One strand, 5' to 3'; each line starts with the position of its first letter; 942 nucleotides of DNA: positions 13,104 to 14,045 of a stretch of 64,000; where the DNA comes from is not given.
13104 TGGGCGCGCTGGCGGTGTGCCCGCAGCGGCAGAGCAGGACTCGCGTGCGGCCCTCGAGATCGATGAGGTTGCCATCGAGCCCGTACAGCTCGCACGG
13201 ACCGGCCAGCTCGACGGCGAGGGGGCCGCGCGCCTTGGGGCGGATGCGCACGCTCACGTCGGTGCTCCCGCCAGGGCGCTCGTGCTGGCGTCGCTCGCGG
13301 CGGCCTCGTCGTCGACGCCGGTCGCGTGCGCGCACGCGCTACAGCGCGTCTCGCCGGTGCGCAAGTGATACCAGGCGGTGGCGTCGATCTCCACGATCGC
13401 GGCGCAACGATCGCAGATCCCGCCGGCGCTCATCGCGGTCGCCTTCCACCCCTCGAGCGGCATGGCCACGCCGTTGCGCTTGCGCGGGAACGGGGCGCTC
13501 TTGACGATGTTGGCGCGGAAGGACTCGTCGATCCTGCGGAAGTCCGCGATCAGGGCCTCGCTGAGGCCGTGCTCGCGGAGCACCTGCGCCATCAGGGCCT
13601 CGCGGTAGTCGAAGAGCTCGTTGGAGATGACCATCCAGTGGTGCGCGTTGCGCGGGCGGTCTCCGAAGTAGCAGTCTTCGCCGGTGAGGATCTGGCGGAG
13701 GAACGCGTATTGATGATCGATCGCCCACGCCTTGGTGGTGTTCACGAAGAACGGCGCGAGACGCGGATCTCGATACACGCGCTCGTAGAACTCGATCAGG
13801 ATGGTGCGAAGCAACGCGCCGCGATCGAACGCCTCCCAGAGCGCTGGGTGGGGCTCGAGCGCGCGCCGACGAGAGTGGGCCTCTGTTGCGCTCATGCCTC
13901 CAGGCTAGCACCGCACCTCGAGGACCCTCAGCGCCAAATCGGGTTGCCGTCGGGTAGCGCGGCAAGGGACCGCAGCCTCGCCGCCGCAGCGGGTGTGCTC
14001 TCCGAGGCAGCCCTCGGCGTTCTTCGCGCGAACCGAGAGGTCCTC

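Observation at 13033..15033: Globin–zinc-ribbon fusion translationally coupled to a CDGSH [2Fe-2S] protein, divergent from a 2OG-Fe(II) oxygenase: a candidate O2/redox-sensing cassette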

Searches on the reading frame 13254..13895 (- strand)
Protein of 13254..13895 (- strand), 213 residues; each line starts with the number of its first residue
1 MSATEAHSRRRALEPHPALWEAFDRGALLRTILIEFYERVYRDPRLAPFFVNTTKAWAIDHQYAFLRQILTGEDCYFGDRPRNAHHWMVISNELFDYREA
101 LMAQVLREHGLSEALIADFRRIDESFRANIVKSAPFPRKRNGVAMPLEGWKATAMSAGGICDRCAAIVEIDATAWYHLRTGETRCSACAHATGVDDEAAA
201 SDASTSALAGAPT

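Call 3: search_protein_families(library=pfam, proteins=[window:13254-13895:-], max_evalue=0.1)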
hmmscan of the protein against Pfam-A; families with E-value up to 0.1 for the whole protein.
window:13254-13895:- (213 aa): 1 family
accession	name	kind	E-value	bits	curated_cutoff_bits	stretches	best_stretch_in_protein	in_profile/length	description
PF01152.27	Bac_globin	-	2.4e-09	37.8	21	1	27-116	10-105/121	Bacterial-like globin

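Call 4: search_protein_families(library=ncbifam, proteins=[window:13254-13895:-], max_evalue=0.1)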
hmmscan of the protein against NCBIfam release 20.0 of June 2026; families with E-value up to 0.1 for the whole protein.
window:13254-13895:- (213 aa): 0 families

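Call 5: find_homologous_proteins(query=window:13257-13895:-, max_evalue=0.001)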
Query window:13257-13895:- (213 aa): 506 proteins with E <= 0.001 among 1105 candidates; the best 120 are listed.
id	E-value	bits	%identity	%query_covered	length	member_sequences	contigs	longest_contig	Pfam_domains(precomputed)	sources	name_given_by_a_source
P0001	4.9e-141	485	100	100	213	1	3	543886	PF01152.28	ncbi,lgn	ncbi:MAG: group 1 truncated hemoglobin [Kofleriaceae bacterium]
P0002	5.3e-99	348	76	90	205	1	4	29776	PF01152.28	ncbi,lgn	-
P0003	7.2e-94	331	73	90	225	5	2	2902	PF01152.28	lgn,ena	-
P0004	4.2e-93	329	70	94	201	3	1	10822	PF01152.28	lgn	-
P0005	4.8e-93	329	70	94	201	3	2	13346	PF01152.28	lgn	-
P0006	4.8e-93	329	69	94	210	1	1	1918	PF01152.28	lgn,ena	-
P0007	3.7e-91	323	69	90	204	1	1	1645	PF01152.28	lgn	-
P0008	5.4e-87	309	72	82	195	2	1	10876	PF01152.28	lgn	-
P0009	4.0e-84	300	66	88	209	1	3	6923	PF01152.28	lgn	-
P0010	2.2e-83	297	66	88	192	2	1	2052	PF01152.28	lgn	-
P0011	9.6e-81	289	63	97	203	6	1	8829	PF01152.28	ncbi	-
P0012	3.7e-76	274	61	93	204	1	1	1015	PF01152.28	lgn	-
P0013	1.6e-75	271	61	85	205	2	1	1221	PF01152.28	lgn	-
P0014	6.5e-75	269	63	80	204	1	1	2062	PF01152.28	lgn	-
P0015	1.4e-73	265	62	87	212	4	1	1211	PF01152.28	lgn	-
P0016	2.0e-73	265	64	84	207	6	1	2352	PF01152.28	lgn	-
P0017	2.7e-73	264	59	92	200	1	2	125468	PF01152.28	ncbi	-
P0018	1.6e-72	262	61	85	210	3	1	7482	PF01152.28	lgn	-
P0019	6.1e-72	260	63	85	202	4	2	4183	PF01152.28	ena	-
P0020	8.1e-72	259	60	88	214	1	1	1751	PF01152.28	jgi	jgi:truncated hemoglobin YjbI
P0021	1.4e-71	259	58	91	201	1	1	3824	PF01152.28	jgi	jgi:truncated hemoglobin YjbI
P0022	3.1e-71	257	57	94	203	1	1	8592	PF01152.28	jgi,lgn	jgi:truncated hemoglobin YjbI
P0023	4.4e-71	257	64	83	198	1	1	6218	PF01152.28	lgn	-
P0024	5.6e-71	257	59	87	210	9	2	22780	PF01152.28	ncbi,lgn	-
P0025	7.2e-71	256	59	86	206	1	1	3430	PF01152.28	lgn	-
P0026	7.6e-71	256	60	88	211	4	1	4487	PF01152.28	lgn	-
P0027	1.0e-70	256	58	91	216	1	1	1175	PF01152.28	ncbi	-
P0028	1.1e-70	256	59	88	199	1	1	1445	PF01152.28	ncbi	-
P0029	1.3e-70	255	59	90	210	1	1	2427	PF01152.28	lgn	-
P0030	1.5e-70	255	55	96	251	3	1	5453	PF01152.28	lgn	-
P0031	1.5e-70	255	60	87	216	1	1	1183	PF01152.28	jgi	jgi:truncated hemoglobin YjbI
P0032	2.3e-70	255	59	89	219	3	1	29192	PF01152.28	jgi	jgi:truncated hemoglobin YjbI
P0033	4.1e-70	254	58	89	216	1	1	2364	PF01152.28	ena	-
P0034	5.7e-70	253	60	86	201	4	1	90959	PF01152.28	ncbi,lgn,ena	-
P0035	6.8e-70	253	59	85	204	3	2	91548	PF01152.28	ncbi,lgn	ncbi:MAG: group 1 truncated hemoglobin [Nannocystaceae bacterium]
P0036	2.3e-69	251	58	90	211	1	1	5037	PF01152.28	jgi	jgi:truncated hemoglobin YjbI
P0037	3.6e-69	251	56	94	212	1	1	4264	PF01152.28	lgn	-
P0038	3.7e-69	251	57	87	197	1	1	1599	PF01152.28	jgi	jgi:truncated hemoglobin YjbI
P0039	1.0e-68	249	58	88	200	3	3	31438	PF01152.28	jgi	jgi:truncated hemoglobin YjbI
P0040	1.9e-68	248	59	85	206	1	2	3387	PF01152.28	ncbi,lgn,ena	-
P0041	2.6e-68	248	59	90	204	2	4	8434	PF01152.28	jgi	jgi:truncated hemoglobin YjbI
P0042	3.8e-68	247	60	81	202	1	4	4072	PF01152.28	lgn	-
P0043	3.8e-68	247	59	85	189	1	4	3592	PF01152.28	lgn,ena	-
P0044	4.8e-68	247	57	90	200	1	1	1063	PF01152.28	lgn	-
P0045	2.0e-67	245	56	90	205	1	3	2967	PF01152.28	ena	-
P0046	2.9e-67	244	56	85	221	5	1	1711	PF01152.28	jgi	jgi:truncated hemoglobin YjbI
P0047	3.5e-67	244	59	85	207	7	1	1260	PF01152.28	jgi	jgi:truncated hemoglobin YjbI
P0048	5.5e-67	244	58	84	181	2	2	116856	PF01152.28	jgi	jgi:truncated hemoglobin YjbI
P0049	6.8e-67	243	57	85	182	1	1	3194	PF01152.28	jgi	jgi:truncated hemoglobin YjbI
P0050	1.2e-66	242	55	88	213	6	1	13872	PF01152.28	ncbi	-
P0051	1.6e-66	242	57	89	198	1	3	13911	PF01152.28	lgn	-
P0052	2.3e-66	242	58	87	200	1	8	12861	PF01152.28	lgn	-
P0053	3.5e-66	241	56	91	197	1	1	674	PF01152.28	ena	-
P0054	6.1e-66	240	57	83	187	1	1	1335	PF01152.28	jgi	jgi:truncated hemoglobin YjbI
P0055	6.2e-66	240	58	85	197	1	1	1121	PF01152.28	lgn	-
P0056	1.1e-65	239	57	87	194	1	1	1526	PF01152.28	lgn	-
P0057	1.2e-65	239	59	85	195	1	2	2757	PF01152.28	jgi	jgi:truncated hemoglobin YjbI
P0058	1.8e-65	239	60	81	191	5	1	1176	PF01152.28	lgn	-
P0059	2.6e-65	238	58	84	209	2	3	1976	PF01152.28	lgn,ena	-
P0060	2.8e-65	238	58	85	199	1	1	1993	PF01152.28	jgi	-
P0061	3.4e-65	238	57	86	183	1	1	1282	PF01152.28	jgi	jgi:truncated hemoglobin YjbI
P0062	9.2e-65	236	58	81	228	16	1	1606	PF01152.28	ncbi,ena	-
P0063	1.2e-64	236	55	90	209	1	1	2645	PF01152.28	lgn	-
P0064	1.4e-64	236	55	87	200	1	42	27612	PF01152.28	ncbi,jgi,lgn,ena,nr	ncbi:MAG TPA: group 1 truncated hemoglobin [Polyangiaceae bacterium]|jgi:truncated hemoglobin YjbI|n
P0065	2.3e-64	235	56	87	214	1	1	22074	PF01152.28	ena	-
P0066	2.5e-64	235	61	83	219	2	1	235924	PF01152.28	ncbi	-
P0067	2.5e-64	235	53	91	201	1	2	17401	PF01152.28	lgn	-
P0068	3.1e-64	235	56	83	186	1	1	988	PF01152.28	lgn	-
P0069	3.5e-64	234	53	93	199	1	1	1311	PF01152.28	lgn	-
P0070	6.9e-64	233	57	85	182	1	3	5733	PF01152.28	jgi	jgi:truncated hemoglobin YjbI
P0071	7.0e-64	233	58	84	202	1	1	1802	PF01152.28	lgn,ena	-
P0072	1.3e-63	233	59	85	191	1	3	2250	PF01152.28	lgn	-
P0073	1.9e-63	232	54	87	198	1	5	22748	PF01152.28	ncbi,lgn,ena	-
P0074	2.4e-63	232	55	87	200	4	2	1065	PF01152.28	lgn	-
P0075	2.6e-63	232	53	89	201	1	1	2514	PF01152.28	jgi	jgi:truncated hemoglobin YjbI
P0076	2.8e-63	231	58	84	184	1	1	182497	PF01152.28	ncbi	-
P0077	3.3e-63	231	57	79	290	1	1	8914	PF01152.28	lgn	-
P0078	4.2e-63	231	57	81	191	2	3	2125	PF01152.28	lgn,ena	-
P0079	9.4e-63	230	55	81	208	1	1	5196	PF01152.28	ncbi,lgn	-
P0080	1.3e-62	229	56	85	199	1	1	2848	PF01152.28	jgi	jgi:truncated hemoglobin YjbI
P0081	1.8e-62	229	55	84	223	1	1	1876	PF01152.28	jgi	jgi:truncated hemoglobin YjbI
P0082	1.9e-62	229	54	90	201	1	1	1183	PF01152.28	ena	-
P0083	2.0e-62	229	55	88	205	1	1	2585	PF01152.28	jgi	-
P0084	2.2e-62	229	55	83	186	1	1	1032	PF01152.28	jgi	jgi:truncated hemoglobin YjbI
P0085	2.4e-62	228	54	88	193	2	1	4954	PF01152.28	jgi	-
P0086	2.9e-62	228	55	83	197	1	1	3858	PF01152.28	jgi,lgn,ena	-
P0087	2.9e-62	228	56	86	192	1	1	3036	PF01152.28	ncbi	-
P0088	3.8e-62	228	56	88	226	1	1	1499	PF01152.28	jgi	jgi:truncated hemoglobin YjbI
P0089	4.2e-62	228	55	84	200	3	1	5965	PF01152.28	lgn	-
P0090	5.4e-62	227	55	88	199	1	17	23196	PF01152.28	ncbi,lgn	-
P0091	7.7e-62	227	57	86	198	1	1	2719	PF01152.28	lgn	-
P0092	8.3e-62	227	56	88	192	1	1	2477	PF01152.28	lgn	-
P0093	8.4e-62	227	55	87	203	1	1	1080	PF01152.28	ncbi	-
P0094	1.1e-61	226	55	87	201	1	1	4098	PF01152.28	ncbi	-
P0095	1.6e-61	226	56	86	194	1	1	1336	PF01152.28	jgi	jgi:truncated hemoglobin YjbI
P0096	1.6e-61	226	54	87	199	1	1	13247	PF01152.28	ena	-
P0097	1.7e-61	226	57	86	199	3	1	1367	PF01152.28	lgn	-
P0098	2.6e-61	225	59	80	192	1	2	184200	PF01152.28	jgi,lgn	jgi:truncated hemoglobin YjbI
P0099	2.8e-61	225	54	89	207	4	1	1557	PF01152.28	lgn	-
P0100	3.1e-61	225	54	88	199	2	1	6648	PF01152.28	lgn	-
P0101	3.2e-61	225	54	87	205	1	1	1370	PF01152.28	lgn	-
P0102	3.3e-61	225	57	85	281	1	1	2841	PF01152.28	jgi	jgi:truncated hemoglobin YjbI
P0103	4.0e-61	224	56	85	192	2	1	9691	PF01152.28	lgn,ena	-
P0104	5.9e-61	224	55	88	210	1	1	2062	PF01152.28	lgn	-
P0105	6.8e-61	224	53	89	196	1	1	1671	PF01152.28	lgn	-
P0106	8.2e-61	223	55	87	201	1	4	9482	PF01152.28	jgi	jgi:truncated hemoglobin YjbI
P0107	1.0e-60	223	55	91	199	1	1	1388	PF01152.28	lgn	-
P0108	1.0e-60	223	57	85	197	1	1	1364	PF01152.28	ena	-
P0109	1.1e-60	223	55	87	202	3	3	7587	PF01152.28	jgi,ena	-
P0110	1.1e-60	223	56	84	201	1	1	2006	PF01152.28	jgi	jgi:truncated hemoglobin YjbI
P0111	1.2e-60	223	55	84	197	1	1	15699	PF01152.28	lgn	-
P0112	1.3e-60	223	56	85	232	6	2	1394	PF01152.28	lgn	-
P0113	1.7e-60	222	53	88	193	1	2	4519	PF01152.28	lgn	-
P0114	1.8e-60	222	53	87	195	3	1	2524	PF01152.28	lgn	-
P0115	1.9e-60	222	56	84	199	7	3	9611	PF01152.28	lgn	-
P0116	2.2e-60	222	56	84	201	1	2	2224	PF01152.28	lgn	-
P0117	2.2e-60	222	52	89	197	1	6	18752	PF01152.28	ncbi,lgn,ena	-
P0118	2.4e-60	222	56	85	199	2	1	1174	PF01152.28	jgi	jgi:truncated hemoglobin YjbI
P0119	3.7e-60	221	54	92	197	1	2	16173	PF01152.28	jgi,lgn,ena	-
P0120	4.0e-60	221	54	86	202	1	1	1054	PF01152.28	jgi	jgi:truncated hemoglobin YjbI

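Call 6: search_solved_structures(query=window:13257-13895:-, max_evalue=1, show_alignments=3)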
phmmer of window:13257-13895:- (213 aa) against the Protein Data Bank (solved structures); distinct sequences matched with E-value up to 1: 23.
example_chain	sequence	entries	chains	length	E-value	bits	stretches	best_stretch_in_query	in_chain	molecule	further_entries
2hz2_A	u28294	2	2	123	3.1e-08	36.8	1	32-121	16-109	Cyanoglobin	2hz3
1s69_A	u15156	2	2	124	3.3e-08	36.7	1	31-120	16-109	Cyanoglobin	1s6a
1mwb_A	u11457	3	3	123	3.4e-08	36.7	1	32-120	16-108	Cyanoglobin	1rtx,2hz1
3aq5_A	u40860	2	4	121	5.2e-08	36.1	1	28-129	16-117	Group 1 truncated hemoglobin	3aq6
3aq8_A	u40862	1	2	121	5.2e-08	36.1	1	28-129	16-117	Group 1 truncated hemoglobin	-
3aq9_A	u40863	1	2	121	1.3e-07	34.8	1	28-129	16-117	Group 1 truncated hemoglobin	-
3aq7_A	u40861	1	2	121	1.8e-07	34.3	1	29-129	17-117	Group 1 truncated hemoglobin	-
4xdi_A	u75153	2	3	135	2.7e-07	33.8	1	18-127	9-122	Chlamydomonas reinhardtii THB1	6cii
2ksc_A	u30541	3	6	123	1.9e-05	27.7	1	19-116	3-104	Cyanoglobin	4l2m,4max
1uvx_A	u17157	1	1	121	0.00051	23.1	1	32-130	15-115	GLOBIN LI637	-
1dly_A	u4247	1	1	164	0.00079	22.4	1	29-130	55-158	HEMOGLOBIN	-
1dlw_A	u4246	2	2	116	0.0014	21.6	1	19-131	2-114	HEMOGLOBIN | MYOGLOBIN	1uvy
1idr_A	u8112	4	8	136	0.0032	20.5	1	9-118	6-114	HEMOGLOBIN HBN | Hemoglobin-like protein HbN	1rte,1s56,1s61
5ab8_A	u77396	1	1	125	0.0086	19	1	29-118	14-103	GROUP 1 TRUNCATED HEMOGLOBIN GLBN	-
2gkm_A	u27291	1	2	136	0.012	18.6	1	9-118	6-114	Hemoglobin-like protein HbN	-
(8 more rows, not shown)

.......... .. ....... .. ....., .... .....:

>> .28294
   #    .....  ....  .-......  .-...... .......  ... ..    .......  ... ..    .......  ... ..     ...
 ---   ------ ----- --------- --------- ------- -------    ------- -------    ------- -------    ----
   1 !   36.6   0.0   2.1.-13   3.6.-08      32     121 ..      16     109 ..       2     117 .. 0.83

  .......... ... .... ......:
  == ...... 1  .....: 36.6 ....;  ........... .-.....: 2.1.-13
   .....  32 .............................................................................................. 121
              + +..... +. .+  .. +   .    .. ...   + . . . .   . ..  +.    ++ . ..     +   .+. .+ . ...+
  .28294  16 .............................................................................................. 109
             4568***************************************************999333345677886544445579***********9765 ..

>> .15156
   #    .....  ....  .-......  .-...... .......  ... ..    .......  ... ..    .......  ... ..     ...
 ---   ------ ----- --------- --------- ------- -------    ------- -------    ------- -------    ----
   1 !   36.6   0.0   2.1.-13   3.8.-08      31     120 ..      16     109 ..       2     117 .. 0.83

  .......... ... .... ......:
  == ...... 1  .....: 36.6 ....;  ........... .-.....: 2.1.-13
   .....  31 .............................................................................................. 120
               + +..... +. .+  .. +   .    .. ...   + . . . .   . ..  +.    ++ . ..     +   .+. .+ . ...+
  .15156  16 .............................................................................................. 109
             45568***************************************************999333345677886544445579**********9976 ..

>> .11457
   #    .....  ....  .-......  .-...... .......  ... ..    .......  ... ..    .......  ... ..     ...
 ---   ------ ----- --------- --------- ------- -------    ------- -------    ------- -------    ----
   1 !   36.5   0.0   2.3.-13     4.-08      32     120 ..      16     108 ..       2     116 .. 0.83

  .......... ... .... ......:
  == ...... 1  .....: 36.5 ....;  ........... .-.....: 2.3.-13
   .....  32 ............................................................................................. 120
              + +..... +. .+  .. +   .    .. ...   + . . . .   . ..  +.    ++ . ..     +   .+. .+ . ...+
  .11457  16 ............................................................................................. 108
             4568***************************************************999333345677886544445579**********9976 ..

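Call 8: find_related_loci(query=A1, collection=genome_contigs, flank=6000)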
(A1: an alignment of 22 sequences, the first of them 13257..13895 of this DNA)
Query A1 (213 aa) in genome_contigs; peptide patterns used: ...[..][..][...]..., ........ (x = any residue, [..] = any of these).
455 stretches matched a pattern; 238 encode a relative of the query (tblastn E <= 1e-3); the best 80 are kept; 80 distinct loci.
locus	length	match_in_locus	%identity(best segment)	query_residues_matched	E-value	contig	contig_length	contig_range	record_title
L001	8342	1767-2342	76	1-192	3e-102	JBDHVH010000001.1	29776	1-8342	MAG: Kofleriaceae bacterium isolate AS-MICRO-OLR.47 NODE_4791_length_29776_cov_5.377407, whole genome shotgun sequence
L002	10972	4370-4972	70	1-201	4e-97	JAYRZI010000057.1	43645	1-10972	MAG: Haliangiales bacterium isolate EBPR_s472bin.6 NODE_427_length_43645_cov_7.864700, whole genome shotgun sequence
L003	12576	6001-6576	73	10-201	6e-97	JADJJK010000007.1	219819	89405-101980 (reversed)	MAG: Myxococcales bacterium isolate Ejby_18-Q3-R6-50_BATAC.353 tig00002829-10-2197020, whole genome shotgun sequence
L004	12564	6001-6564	63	8-193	1e-77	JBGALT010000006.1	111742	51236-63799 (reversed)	MAG: Sandaracinaceae bacterium isolate MAG_AAO_H10.10 AAOH10-10_opera_contig_909, whole genome shotgun sequence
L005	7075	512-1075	60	7-195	2e-74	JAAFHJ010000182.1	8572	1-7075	MAG: Myxococcales bacterium isolate bin76.metabat.ball.192 WN_Myxococcales_3_scaffold_183, whole genome shotgun sequence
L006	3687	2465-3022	59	7-192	2e-74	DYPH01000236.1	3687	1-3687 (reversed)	MAG TPA_asm: Sorangium cellulosum isolate SulCav_GS09_5_65_23 SulCav_GS09_5_38580_length_3687_cov_12_697963, whole genom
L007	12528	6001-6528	61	13-188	3e-73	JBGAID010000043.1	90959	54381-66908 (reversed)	MAG: Polyangiaceae bacterium isolate MAG_MBR_H125.7 MBRH125-7_opera_contig_1130, whole genome shotgun sequence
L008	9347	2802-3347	59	9-188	1e-72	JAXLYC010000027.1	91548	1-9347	MAG: Nannocystaceae bacterium isolate STL-MYX3 C2.19.fa-27, whole genome shotgun sequence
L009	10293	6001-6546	60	9-188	2e-72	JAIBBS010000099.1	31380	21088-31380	MAG: Nannocystaceae bacterium isolate SSF46 NODE_26768_length_31380_cov_75.387387, whole genome shotgun sequence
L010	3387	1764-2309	59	13-194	6e-72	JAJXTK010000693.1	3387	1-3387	MAG: Myxococcales bacterium isolate BP4.bin47 NODE_48058_length_3387_cov_1.377914, whole genome shotgun sequence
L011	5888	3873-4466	50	10-212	1e-69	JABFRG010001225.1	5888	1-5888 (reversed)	MAG: Polyangiaceae bacterium isolate P-RSF-IL-17 seq_5409, whole genome shotgun sequence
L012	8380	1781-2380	54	8-210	2e-69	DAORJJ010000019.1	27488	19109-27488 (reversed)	MAG TPA_asm: Polyangiaceae bacterium isolate AMR_MDS_5554 NODE_298_length_27488_cov_6.145263, whole genome shotgun seque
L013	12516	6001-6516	60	17-188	4e-68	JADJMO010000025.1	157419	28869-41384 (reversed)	MAG: Myxococcales bacterium isolate EsbW_18-Q3-R4-48_BATAC.438 tig00012715-10-1568530, whole genome shotgun sequence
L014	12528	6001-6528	61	13-188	3e-68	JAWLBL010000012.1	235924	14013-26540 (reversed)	MAG: Myxococcota bacterium isolate 15dZY3.bin.102 NODE_110_length_235924_cov_83.722680, whole genome shotgun sequence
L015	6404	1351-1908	54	8-193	5e-68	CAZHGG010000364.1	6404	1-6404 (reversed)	MAG TPA_asm: uncultured Polyangiaceae bacterium isolate SRP189682_co1_306 genome assembly, contig: NODE_33215_length_640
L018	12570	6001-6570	54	2-191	2e-66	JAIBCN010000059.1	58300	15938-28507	MAG: Vicinamibacteria bacterium isolate SSF20 NODE_9500_length_58300_cov_14.441356, whole genome shotgun sequence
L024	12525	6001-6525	53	14-188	1e-64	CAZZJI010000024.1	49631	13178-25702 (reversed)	MAG TPA_asm: uncultured Gammaproteobacteria bacterium isolate SRP128015_co1_131 genome assembly, contig: NODE_555_length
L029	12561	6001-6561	52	2-188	5e-64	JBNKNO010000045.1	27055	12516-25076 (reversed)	MAG: Rhodocyclaceae bacterium isolate G2.bin.13.strict NODE_45_length_27055_cov_31.340982, whole genome shotgun sequence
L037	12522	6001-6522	55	15-188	3e-62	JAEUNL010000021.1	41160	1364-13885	MAG: Rhodocyclaceae bacterium isolate new MAG-172 k141_1714582, whole genome shotgun sequence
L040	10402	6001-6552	53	8-191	7e-62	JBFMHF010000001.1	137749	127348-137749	MAG: Myxococcota bacterium isolate MAG316 MAG316_1, whole genome shotgun sequence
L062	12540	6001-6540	52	9-188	1e-60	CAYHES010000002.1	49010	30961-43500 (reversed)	MAG TPA_asm: uncultured Acidiferrobacterales bacterium isolate ERP119705_co11_338 genome assembly, contig: NODE_456_leng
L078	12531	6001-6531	49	15-191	1e-58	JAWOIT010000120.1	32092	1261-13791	MAG: Pseudomonadota bacterium isolate CWP5-2.bin.67 k191_873259, whole genome shotgun sequence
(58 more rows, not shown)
